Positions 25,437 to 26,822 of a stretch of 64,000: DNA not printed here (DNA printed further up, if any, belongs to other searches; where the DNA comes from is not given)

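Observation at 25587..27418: HD-GYP response regulator translationally coupled to a secreted pentaheme cytochrome c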

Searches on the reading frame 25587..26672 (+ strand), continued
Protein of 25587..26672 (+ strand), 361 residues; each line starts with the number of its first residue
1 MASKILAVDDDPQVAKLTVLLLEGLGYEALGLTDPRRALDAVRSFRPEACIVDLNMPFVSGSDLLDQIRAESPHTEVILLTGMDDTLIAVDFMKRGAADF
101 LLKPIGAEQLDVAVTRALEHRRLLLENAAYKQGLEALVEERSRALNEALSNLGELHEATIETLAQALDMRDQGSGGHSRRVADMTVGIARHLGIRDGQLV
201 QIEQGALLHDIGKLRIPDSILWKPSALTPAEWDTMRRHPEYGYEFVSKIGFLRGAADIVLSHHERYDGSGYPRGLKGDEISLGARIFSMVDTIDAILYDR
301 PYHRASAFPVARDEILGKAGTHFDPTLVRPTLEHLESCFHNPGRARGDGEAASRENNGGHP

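Call 52: search_protein_families(library=pfam, proteins=[L049:15245-15583:+, L046:10791-11687:+, L051:18176-18514:+], max_evalue=0.01)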
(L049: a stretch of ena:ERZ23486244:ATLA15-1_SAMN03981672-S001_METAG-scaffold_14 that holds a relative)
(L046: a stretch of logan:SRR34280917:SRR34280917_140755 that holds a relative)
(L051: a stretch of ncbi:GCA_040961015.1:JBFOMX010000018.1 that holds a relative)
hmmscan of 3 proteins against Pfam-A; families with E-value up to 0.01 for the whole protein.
L049:15245-15583:+ (112 aa): 3 families
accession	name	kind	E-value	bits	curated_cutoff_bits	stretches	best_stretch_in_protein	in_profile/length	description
PF08448.16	PAS_4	-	2.7e-06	28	23.1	1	10-63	4-56/110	PAS fold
PF13426.13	PAS_9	-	1e-05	26.1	27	1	11-80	1-70/103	PAS domain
PF00989.32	PAS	-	2.7e-05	24.6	22.6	1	10-68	10-71/113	PAS fold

L046:10791-11687:+ (299 aa): 1 family
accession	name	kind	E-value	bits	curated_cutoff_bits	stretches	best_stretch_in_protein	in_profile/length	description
PF00749.27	tRNA-synt_1c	-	6.5e-99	331.2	23.4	1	25-299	1-277/314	tRNA synthetases class I (E and Q), catalytic domain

L051:18176-18514:+ (112 aa): 3 families
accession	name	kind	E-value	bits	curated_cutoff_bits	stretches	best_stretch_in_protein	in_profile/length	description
PF13426.13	PAS_9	-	0.00016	22.4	27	1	13-80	3-70/103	PAS domain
PF08448.16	PAS_4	-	0.00031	21.4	23.1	1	10-59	4-52/110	PAS fold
PF00989.32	PAS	-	0.0057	17.1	22.6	1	10-67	10-70/113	PAS fold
